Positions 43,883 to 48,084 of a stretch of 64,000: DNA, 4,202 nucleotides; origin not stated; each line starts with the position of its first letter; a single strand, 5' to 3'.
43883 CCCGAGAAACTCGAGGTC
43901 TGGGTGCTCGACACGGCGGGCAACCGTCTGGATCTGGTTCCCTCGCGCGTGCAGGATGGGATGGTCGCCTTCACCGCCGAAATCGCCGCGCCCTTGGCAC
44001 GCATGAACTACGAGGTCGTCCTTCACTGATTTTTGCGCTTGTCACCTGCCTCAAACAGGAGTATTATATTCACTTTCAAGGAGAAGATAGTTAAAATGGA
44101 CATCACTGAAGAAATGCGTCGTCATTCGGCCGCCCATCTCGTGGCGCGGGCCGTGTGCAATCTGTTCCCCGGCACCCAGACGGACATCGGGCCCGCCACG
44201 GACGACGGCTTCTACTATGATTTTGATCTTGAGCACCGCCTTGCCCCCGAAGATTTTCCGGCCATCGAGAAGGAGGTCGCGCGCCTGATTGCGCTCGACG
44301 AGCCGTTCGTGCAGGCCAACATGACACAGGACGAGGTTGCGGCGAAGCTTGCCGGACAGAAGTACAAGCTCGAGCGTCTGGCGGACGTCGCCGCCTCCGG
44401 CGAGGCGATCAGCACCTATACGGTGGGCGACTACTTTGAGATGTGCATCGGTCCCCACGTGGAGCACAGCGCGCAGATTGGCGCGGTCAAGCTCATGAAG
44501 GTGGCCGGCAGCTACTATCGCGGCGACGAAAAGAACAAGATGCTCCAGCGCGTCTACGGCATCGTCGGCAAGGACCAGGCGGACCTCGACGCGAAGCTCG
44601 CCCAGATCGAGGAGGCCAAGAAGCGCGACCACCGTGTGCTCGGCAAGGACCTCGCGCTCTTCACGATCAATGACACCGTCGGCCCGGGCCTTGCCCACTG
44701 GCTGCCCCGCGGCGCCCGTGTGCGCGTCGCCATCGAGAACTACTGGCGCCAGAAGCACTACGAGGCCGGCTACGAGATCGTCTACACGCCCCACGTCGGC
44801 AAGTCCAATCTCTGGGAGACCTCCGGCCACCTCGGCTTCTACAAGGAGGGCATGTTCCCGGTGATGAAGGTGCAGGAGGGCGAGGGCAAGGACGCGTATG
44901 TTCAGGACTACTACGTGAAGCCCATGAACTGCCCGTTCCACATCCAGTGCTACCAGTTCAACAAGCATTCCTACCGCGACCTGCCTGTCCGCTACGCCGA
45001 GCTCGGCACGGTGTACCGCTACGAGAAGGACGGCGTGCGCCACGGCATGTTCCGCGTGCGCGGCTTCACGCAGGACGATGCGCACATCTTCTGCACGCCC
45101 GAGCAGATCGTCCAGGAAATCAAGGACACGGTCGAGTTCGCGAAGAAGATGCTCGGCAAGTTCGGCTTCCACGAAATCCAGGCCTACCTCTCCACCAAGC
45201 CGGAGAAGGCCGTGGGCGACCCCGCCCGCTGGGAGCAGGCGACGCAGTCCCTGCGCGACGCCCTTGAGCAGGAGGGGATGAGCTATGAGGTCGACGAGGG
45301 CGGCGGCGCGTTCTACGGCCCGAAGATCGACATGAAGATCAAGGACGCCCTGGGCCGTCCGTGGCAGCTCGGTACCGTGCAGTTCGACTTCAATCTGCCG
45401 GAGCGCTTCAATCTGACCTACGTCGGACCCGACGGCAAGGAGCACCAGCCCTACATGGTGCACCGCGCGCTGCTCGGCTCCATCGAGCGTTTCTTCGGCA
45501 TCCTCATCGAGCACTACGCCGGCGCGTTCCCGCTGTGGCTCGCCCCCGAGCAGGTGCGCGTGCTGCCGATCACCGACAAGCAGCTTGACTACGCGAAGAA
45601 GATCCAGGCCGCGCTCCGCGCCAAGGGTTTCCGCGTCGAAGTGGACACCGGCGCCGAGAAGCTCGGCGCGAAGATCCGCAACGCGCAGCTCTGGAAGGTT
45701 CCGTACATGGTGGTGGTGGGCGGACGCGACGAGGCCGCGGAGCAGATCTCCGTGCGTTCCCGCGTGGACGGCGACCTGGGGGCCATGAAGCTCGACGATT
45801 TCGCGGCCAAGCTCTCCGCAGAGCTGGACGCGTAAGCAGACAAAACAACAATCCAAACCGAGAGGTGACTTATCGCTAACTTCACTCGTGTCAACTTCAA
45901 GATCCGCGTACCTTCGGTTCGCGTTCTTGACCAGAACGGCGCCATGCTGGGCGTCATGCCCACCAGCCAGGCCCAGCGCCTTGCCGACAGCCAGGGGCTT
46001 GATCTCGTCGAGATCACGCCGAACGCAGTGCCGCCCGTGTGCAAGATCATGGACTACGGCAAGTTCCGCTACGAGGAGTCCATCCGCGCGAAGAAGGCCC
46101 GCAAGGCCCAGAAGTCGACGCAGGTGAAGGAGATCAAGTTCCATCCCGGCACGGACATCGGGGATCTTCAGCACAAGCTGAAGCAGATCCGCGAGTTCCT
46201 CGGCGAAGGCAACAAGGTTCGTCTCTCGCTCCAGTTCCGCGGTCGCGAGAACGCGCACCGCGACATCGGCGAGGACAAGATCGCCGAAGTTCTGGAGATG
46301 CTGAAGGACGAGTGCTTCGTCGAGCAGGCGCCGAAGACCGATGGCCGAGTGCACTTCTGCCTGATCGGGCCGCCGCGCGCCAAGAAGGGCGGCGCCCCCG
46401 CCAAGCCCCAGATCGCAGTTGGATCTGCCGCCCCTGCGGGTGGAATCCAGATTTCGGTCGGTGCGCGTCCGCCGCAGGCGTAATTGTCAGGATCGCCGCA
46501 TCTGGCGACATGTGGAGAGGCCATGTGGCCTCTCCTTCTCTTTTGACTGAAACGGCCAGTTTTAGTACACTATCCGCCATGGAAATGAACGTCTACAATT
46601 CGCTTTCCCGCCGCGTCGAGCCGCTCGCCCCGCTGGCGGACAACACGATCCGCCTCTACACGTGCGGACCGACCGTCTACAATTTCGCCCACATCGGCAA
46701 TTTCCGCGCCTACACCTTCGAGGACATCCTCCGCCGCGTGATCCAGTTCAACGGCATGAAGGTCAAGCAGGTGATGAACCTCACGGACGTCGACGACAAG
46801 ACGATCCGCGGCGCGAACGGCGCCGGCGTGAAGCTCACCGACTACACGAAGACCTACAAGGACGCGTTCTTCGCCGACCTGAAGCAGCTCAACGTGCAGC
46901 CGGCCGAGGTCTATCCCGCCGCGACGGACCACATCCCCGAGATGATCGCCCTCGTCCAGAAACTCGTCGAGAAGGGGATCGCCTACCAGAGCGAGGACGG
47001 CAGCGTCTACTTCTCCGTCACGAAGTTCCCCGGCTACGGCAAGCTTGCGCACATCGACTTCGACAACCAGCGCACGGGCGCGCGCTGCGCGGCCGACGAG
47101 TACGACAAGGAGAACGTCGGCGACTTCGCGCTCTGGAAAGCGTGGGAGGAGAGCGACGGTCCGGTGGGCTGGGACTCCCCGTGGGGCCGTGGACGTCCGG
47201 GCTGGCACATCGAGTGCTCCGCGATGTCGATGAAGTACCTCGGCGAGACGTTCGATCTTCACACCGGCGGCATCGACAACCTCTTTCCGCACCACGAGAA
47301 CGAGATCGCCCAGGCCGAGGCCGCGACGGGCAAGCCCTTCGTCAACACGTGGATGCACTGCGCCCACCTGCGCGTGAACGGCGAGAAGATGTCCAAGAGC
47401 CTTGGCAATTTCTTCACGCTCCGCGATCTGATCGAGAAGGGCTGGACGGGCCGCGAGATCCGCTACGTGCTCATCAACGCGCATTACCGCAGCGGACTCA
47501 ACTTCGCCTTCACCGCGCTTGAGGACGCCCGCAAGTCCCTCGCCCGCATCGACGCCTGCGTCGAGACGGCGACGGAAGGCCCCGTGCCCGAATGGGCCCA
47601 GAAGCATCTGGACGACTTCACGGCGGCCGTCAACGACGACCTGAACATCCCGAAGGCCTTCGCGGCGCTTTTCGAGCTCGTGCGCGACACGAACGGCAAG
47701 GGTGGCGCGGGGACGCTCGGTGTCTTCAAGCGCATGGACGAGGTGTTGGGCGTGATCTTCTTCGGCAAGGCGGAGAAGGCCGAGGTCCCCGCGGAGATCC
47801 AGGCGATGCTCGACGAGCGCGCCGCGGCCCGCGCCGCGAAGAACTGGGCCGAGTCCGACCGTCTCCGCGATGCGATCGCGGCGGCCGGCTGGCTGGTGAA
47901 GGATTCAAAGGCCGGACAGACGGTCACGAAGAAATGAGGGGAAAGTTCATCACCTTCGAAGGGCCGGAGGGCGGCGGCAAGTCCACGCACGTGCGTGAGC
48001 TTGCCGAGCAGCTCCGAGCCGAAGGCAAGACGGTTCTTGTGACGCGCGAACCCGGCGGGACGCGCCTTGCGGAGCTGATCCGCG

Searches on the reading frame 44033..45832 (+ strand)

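Call 52: search_protein_families(library=pfam, proteins=[window:44033-45832:+], max_evalue=0.0001)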
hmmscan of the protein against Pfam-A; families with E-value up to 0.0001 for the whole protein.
window:44033-45832:+ (600 aa): 3 families
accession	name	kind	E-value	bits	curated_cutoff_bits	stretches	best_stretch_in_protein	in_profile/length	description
PF00587.30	tRNA-synt_2b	-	2.8e-45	155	29.3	1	291-495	9-179/179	tRNA synthetase class II core domain (G, H, P, S and T)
PF03129.25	HGTP_anticodon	-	1.5e-23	83.2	21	1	507-596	1-93/94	Anticodon binding domain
PF07973.19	tRNA_SAD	-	3.6e-14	52.9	24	1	126-175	1-44/44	Threonyl and Alanyl tRNA synthetase second additional domain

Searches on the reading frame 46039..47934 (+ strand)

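Call 52: search_protein_families(library=pfam, proteins=[window:46039-47934:+], max_evalue=0.0001)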
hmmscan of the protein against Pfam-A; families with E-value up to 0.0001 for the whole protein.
window:46039-47934:+ (632 aa): 5 families
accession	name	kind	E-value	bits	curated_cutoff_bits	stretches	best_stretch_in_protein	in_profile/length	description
PF01406.26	tRNA-synt_1e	-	1.3e-111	373.3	27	1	197-498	3-300/301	tRNA synthetases class I (C) catalytic domain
PF23493.1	CysS_C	-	2e-09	37.8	23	1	582-629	3-50/51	Cysteinyl-tRNA ligase anticodon binding domain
PF09334.17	tRNA-synt_1g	-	1.8e-08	34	20.1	0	215-325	12-123/391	tRNA synthetases class I (M)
PF09190.17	DALR_2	-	2e-07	31.9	22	1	527-554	2-29/57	DALR domain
PF00133.28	tRNA-synt_1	-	2e-06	27.3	22.7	0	405-488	329-412/414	tRNA synthetases class I (I, L, M and V)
